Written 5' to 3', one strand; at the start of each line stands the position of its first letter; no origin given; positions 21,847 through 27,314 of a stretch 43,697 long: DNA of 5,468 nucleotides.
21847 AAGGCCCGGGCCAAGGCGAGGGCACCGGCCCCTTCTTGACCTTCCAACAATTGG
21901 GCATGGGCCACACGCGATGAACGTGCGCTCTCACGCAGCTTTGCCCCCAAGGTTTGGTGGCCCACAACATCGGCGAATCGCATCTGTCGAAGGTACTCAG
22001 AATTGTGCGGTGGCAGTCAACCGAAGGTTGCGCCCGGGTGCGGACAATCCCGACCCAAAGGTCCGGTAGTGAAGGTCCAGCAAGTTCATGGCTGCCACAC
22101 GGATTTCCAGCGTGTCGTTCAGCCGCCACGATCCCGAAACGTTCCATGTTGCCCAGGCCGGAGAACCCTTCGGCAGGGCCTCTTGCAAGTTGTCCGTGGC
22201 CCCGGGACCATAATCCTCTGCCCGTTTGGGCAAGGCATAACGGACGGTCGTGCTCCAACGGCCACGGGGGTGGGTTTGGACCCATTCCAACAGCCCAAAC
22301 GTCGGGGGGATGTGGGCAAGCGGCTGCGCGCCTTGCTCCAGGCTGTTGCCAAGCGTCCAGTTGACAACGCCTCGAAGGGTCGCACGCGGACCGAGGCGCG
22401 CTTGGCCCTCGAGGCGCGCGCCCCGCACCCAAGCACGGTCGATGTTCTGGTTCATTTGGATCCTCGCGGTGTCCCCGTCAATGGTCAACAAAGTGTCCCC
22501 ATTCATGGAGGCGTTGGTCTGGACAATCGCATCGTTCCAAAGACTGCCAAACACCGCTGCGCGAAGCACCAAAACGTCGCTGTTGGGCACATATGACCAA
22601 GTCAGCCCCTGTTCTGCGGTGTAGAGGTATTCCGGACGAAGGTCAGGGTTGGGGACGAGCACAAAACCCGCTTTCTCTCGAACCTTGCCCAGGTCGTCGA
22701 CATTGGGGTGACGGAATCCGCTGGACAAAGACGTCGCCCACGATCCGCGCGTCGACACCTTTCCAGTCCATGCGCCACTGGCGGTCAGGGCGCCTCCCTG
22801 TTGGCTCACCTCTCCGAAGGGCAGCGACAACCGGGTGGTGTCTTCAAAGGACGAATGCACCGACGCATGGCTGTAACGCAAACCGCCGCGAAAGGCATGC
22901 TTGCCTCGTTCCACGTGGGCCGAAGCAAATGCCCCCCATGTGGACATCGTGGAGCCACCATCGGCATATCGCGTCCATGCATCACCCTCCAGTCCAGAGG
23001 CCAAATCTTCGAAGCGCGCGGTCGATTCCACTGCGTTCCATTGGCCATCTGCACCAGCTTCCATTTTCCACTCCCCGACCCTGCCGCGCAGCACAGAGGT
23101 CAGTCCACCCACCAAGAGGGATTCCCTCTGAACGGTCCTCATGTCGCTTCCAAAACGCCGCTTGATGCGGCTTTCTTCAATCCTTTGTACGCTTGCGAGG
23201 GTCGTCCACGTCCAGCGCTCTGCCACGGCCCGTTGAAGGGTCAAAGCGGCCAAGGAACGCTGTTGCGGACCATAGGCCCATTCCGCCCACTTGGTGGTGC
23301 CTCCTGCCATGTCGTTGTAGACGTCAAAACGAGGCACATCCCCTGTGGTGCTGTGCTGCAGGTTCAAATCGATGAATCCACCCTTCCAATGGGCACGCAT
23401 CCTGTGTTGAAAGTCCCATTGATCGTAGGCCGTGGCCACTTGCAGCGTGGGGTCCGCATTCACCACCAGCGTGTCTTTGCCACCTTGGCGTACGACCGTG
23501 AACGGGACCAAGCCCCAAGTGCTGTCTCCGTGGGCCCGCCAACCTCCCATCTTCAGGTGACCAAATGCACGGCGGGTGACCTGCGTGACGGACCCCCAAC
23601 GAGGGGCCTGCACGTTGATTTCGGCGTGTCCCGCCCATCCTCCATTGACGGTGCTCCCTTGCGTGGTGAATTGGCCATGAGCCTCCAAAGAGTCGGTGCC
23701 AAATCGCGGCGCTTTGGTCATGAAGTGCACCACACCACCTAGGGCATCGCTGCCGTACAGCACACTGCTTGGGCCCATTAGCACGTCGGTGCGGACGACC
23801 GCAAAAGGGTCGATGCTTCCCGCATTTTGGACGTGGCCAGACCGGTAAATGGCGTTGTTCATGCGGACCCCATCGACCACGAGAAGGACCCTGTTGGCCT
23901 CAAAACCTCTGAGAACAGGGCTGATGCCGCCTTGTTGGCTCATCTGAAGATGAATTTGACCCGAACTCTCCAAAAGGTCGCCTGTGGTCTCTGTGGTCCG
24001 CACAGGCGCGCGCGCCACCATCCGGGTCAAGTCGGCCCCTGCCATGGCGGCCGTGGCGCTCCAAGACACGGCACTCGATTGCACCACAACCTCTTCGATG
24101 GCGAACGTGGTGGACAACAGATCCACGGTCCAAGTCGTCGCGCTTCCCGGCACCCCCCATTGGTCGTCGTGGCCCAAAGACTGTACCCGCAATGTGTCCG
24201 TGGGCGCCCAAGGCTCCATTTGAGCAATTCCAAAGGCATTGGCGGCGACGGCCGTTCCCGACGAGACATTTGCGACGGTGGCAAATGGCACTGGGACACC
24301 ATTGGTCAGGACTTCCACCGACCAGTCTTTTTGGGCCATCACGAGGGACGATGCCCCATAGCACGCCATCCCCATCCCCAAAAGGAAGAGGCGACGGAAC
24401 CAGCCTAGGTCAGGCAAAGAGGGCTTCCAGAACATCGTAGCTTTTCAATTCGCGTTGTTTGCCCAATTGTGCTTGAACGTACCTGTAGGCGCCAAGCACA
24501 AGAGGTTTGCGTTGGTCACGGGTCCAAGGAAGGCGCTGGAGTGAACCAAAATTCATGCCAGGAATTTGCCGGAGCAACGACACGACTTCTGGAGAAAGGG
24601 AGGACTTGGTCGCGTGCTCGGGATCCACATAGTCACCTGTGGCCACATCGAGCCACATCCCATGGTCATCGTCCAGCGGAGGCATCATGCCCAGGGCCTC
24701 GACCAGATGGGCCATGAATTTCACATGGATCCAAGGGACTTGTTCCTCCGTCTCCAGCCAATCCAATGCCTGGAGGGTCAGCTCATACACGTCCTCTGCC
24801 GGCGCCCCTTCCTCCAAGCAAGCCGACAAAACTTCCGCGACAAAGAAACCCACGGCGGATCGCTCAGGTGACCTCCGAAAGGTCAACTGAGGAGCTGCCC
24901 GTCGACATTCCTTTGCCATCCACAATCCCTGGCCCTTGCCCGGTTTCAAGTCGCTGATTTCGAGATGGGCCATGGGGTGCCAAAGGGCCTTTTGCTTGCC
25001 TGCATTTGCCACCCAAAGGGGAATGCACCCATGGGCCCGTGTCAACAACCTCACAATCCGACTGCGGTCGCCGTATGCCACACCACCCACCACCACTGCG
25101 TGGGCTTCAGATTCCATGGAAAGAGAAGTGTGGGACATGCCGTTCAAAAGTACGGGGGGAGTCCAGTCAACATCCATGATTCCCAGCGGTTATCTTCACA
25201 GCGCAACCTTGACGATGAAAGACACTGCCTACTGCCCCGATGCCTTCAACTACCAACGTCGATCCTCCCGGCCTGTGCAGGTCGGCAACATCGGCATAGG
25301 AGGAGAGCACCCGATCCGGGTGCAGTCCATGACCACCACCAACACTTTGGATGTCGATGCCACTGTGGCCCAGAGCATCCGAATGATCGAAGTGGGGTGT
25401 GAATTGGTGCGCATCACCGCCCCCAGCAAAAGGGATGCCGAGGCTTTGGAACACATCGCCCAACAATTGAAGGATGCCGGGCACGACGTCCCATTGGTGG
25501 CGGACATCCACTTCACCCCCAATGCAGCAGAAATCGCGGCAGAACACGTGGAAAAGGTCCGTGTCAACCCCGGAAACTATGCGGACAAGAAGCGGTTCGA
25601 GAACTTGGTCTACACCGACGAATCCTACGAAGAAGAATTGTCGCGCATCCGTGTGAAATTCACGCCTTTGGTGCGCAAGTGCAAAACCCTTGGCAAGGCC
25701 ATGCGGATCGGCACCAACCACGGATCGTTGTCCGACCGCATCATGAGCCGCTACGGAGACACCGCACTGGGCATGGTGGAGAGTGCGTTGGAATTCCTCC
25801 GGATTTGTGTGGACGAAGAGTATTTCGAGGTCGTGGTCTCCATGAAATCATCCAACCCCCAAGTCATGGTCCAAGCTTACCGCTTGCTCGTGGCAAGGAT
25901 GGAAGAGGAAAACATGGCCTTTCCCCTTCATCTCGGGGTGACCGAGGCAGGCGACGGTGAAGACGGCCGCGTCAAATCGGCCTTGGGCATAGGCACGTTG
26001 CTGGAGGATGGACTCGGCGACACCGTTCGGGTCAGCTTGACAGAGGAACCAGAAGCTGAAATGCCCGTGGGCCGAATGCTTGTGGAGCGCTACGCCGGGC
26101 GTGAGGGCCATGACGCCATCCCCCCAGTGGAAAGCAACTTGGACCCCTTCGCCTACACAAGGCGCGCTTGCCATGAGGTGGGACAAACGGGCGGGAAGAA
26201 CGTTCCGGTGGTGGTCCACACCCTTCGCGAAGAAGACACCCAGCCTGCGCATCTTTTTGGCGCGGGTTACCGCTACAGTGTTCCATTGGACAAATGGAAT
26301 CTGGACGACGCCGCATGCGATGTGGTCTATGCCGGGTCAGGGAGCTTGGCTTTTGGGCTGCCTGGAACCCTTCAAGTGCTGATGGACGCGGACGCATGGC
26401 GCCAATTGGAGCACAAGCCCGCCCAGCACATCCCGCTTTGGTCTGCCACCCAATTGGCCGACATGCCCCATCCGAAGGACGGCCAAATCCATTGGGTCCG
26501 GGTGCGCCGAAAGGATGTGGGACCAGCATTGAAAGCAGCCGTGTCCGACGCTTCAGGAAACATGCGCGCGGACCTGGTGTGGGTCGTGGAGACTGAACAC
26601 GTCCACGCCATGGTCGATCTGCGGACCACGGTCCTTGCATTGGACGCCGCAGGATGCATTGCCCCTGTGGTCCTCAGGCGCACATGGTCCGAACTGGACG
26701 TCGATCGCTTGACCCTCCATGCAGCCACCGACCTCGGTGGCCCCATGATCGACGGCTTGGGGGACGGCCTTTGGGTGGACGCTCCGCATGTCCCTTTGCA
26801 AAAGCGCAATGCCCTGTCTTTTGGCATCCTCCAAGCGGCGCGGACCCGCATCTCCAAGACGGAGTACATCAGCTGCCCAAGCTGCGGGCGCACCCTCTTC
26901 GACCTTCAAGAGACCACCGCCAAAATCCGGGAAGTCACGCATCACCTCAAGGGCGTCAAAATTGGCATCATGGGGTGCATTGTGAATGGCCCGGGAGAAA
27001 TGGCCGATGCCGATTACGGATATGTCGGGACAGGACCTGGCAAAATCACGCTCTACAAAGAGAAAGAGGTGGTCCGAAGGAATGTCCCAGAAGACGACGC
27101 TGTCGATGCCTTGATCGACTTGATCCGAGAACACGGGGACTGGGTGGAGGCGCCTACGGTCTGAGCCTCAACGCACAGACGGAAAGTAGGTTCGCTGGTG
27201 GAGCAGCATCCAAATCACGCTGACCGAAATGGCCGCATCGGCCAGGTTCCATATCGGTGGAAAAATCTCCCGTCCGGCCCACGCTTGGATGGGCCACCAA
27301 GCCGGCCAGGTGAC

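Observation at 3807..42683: A -7-type octamer TAnnTT[T/C/A]G ends 4-6 nt before many start codons, suggesting pervasive leaderless expression or an unrecognised initiation signal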

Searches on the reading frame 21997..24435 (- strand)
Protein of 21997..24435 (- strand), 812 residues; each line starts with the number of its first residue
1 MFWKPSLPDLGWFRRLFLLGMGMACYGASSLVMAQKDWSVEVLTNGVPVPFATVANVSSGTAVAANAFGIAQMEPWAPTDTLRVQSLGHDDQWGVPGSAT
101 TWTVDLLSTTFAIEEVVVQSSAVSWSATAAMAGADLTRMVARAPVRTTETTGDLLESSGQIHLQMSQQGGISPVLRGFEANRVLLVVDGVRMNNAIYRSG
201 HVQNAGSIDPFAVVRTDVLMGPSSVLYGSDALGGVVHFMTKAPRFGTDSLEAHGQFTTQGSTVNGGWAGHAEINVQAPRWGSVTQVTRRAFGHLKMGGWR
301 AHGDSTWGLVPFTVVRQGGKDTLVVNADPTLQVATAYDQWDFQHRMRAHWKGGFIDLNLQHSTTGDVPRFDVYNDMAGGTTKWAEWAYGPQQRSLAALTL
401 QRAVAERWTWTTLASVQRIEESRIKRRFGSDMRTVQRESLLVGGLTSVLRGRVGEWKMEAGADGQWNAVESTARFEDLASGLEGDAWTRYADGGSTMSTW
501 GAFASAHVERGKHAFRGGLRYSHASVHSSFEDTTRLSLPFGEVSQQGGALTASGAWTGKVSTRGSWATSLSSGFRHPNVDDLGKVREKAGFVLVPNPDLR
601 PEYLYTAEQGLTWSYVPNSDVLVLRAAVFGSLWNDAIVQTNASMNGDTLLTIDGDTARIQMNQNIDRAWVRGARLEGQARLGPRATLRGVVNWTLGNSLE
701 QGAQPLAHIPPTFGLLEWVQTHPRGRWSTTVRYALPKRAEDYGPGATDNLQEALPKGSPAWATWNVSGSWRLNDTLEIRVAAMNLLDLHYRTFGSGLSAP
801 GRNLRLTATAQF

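Call 8: search_protein_families(library=pfam, proteins=[window:21997-24435:-])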
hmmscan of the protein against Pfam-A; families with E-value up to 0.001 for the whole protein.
window:21997-24435:- (812 aa): 3 families
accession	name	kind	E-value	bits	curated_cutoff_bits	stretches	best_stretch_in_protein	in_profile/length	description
PF00593.30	TonB_dep_Rec_b-barrel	-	2.5e-23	84.1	27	1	328-785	12-436/436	TonB dependent receptor-like, beta-barrel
PF07715.20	Plug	-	1.3e-15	58.3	23.9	1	148-235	22-107/107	TonB-dependent Receptor Plug Domain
PF14905.12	OMP_b-brl_3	-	1.5e-05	24.7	27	1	455-694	69-293/408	Outer membrane protein beta-barrel family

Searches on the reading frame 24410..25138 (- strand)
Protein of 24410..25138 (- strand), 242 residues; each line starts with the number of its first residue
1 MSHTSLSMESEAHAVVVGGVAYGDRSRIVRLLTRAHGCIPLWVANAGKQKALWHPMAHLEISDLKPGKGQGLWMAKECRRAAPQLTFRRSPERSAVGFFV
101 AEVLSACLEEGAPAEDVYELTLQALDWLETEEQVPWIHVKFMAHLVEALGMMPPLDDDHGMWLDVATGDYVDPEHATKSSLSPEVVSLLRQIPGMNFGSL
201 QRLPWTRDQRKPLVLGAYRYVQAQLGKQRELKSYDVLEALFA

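Call 8: search_protein_families(library=pfam, proteins=[window:24410-25138:-])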
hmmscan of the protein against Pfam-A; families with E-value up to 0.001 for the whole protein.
window:24410-25138:- (242 aa): 2 families
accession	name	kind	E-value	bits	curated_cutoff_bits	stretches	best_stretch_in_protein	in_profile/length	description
PF02565.21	RecO_C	-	1.9e-17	63.9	22.1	1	89-230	2-152/157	Recombination protein O C terminal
PF11967.14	RecO_N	-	5.6e-07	29.9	27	1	8-62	1-60/80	Recombination protein O N terminal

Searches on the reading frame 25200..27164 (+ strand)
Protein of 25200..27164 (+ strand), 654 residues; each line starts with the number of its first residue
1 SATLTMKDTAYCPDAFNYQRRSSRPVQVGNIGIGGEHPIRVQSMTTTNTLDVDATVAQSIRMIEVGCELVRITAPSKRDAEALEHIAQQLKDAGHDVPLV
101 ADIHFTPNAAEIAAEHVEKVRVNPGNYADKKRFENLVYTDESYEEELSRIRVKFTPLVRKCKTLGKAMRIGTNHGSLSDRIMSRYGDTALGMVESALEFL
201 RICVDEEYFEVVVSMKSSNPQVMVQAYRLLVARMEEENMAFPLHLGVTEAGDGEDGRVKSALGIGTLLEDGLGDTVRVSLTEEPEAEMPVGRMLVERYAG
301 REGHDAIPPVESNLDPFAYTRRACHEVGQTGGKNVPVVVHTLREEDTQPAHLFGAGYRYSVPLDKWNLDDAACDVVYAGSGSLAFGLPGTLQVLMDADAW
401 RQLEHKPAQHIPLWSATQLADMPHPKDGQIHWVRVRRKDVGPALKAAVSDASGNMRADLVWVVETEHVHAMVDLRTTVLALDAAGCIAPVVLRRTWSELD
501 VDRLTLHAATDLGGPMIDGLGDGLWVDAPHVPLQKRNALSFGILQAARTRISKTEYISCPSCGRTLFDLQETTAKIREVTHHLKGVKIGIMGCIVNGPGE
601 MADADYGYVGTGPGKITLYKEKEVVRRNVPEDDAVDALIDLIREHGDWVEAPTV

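Call 8: search_protein_families(library=pfam, proteins=[window:25200-27164:+])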
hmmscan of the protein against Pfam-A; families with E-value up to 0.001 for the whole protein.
window:25200-27164:+ (654 aa): 1 family
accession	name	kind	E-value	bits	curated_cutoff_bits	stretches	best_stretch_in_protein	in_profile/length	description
PF04551.19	GcpE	-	1e-121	406.6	32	1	24-643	2-342/343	GcpE protein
